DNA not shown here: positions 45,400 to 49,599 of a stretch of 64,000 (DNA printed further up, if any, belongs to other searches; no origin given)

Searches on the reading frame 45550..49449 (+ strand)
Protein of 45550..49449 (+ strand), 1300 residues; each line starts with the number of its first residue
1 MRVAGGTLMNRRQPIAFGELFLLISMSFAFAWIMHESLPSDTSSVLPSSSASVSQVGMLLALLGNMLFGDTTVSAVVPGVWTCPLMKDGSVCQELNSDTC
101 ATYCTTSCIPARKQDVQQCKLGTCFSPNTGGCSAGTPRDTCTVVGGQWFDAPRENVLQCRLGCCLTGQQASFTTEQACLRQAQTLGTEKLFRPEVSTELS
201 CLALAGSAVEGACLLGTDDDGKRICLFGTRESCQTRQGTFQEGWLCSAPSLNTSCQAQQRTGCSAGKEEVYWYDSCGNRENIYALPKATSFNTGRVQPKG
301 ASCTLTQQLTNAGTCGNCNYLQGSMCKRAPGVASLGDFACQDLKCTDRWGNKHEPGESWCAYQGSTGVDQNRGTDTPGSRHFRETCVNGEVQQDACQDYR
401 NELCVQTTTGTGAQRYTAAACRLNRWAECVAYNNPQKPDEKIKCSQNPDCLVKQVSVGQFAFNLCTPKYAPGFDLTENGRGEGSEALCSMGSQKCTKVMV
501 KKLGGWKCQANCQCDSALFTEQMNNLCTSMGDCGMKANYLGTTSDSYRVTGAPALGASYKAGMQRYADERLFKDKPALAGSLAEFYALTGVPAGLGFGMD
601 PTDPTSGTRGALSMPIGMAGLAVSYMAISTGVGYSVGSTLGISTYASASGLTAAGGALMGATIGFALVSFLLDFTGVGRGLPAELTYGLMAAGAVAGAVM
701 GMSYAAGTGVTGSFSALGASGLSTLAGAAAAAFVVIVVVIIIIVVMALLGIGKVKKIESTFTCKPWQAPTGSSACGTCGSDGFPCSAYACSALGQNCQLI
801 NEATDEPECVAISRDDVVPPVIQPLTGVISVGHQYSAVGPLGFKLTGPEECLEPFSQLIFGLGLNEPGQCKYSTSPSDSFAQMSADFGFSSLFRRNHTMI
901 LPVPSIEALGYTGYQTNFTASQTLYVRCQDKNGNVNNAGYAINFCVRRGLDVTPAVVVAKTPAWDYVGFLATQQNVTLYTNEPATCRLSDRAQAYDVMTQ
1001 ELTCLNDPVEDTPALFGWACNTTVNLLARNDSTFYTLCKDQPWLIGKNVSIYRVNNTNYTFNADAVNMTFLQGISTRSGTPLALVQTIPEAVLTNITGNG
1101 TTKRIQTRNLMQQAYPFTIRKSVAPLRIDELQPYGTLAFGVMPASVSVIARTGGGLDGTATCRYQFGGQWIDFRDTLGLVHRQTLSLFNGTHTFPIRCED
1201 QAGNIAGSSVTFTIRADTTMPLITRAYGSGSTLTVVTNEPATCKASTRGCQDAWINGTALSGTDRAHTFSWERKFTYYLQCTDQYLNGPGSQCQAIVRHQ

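Call 7: search_protein_families(library=pfam, proteins=[window:45550-49449:+], max_evalue=0.001)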
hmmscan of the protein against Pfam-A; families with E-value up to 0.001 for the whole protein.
window:45550-49449:+ (1300 aa): 0 families

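Call 60: search_protein_families(library=ncbifam, proteins=[window:45550-49449:+], max_evalue=5)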
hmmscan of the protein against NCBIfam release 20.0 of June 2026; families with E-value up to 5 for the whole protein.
window:45550-49449:+ (1300 aa): 1 family
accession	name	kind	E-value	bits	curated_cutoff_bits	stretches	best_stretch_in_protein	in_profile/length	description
NF010235.0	PRK13682.2-6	equivalog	1.7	9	83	1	716-756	17-58/61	hypothetical protein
